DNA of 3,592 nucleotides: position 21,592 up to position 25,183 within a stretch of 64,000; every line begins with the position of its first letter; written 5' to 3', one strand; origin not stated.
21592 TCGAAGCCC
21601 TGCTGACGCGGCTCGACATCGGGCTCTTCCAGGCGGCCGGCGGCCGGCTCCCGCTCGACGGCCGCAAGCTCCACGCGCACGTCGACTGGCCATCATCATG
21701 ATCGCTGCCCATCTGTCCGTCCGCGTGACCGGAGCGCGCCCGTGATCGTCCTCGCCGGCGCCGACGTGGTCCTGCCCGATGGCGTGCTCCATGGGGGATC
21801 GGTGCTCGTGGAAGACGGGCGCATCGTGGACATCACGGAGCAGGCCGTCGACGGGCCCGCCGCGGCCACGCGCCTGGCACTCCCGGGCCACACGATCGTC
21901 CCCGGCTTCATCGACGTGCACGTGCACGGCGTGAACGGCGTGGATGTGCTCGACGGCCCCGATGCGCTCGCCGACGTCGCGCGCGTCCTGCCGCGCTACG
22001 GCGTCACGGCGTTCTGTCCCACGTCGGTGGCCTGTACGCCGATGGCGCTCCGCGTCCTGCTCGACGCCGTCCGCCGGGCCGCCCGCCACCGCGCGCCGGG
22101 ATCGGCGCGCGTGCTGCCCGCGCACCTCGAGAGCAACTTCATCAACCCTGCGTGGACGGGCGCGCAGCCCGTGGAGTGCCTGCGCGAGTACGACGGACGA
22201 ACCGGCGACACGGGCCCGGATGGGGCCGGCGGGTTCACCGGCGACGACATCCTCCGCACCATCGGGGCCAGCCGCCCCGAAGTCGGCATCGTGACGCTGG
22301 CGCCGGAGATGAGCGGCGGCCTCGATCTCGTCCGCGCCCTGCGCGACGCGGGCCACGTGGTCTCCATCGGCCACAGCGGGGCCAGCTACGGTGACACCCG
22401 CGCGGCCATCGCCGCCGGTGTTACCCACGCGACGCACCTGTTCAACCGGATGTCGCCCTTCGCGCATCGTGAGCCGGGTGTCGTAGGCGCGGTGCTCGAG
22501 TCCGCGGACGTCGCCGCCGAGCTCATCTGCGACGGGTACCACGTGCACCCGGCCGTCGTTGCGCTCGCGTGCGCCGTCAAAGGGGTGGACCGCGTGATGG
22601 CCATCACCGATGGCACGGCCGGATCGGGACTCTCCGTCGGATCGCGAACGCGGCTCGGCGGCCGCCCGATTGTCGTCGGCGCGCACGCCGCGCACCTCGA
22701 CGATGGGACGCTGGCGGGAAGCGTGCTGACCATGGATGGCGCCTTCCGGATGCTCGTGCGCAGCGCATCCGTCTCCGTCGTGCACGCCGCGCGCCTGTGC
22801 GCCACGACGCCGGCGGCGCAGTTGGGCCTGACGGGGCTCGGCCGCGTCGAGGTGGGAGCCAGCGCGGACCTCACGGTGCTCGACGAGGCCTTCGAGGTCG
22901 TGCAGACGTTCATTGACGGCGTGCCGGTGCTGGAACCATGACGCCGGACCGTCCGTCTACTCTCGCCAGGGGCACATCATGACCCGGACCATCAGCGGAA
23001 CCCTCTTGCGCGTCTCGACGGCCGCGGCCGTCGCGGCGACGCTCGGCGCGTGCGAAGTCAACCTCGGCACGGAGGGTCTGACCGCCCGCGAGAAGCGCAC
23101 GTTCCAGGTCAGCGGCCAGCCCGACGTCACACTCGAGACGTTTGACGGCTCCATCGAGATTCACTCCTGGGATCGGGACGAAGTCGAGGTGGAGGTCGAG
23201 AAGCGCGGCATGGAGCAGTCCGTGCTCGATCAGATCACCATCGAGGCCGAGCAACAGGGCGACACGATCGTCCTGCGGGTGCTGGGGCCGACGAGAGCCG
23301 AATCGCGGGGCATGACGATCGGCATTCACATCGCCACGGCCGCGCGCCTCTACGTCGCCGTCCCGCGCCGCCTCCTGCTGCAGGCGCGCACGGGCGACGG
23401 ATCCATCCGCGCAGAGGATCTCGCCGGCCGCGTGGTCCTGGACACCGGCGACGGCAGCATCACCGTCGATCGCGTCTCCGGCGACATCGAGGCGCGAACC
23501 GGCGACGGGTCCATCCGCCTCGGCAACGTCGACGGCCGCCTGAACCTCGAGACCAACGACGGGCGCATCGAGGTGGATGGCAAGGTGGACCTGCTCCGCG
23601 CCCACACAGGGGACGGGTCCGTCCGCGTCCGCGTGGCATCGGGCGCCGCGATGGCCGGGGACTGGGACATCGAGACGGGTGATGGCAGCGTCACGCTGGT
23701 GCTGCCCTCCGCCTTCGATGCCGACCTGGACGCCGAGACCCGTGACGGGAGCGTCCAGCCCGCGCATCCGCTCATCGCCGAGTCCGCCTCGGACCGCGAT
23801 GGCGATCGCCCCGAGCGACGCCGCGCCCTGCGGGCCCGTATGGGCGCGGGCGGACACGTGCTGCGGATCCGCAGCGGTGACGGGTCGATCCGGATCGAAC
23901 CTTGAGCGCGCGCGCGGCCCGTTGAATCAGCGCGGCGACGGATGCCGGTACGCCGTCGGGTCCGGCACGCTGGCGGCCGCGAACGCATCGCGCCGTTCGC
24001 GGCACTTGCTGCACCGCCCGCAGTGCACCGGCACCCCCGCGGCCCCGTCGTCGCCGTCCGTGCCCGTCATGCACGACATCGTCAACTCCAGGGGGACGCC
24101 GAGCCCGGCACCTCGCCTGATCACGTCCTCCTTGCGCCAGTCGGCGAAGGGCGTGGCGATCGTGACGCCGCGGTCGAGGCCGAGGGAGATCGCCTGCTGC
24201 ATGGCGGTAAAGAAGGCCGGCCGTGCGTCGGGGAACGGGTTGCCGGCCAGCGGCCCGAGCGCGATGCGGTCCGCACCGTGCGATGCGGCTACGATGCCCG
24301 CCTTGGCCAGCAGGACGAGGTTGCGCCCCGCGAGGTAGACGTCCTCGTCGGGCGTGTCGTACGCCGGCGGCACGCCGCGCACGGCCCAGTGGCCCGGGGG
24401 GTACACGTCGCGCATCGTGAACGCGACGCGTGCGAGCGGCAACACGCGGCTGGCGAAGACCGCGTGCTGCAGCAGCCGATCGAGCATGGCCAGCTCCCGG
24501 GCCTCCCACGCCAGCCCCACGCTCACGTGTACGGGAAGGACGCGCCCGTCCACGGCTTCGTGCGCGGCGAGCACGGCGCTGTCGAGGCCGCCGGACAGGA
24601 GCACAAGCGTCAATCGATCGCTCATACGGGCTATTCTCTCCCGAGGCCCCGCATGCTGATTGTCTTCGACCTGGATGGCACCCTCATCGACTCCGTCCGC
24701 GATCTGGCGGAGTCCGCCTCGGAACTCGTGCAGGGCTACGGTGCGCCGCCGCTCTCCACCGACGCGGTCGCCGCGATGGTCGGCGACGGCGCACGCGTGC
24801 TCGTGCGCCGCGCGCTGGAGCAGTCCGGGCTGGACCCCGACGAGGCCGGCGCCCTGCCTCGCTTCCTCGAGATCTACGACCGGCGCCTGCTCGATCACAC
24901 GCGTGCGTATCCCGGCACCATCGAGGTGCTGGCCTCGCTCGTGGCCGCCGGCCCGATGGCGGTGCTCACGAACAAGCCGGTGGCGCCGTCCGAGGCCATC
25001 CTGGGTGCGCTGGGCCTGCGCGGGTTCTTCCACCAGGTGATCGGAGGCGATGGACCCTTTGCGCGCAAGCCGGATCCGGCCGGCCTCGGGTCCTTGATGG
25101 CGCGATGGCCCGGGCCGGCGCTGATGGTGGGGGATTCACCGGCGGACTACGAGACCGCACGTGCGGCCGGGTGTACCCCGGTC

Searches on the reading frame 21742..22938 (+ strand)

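Call 12: search_protein_families(library=pfam, proteins=[window:21742-22938:+], max_evalue=0.001)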
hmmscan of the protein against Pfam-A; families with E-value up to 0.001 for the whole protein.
window:21742-22938:+ (399 aa): 2 families
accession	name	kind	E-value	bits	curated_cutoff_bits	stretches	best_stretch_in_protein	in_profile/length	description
PF01979.26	Amidohydro_1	-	9.2e-18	65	25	1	51-395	1-344/345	Amidohydrolase family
PF07969.17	Amidohydro_3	-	7.2e-10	39.4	29.7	1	340-386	403-450/472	Amidohydrolase family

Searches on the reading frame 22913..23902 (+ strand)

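Call 12: search_protein_families(library=pfam, proteins=[window:22913-23902:+], max_evalue=0.001)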
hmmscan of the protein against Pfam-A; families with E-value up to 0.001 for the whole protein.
window:22913-23902:+ (330 aa): 2 families
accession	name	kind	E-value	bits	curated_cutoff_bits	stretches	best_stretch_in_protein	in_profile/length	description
PF13349.12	DUF4097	-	3.1e-13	50.1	22.9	1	78-328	10-246/247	Toastrack DUF4097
PF24016.2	DUF7330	-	7.1e-08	32.7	27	1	226-292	72-139/187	Domain of unknown function (DUF7330)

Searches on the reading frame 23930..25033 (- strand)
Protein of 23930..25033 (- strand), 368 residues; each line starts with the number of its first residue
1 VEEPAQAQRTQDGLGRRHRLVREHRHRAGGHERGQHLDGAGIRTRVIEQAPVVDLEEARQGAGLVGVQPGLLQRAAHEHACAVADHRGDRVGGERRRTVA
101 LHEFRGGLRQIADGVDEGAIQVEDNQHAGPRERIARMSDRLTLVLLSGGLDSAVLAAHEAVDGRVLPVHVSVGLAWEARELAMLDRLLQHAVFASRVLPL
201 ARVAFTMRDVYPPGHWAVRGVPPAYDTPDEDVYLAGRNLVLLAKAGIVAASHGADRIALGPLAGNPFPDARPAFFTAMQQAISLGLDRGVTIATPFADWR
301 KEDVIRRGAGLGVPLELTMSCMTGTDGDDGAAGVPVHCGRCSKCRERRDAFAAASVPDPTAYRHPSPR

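Call 12: search_protein_families(library=pfam, proteins=[window:23930-25033:-], max_evalue=0.001)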
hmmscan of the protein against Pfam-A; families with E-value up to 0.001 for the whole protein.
window:23930-25033:- (368 aa): 1 family
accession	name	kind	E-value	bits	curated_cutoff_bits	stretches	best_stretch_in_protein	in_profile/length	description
PF06508.19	QueC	-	3.3e-29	102.3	22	1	143-353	3-208/210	Queuosine biosynthesis protein QueC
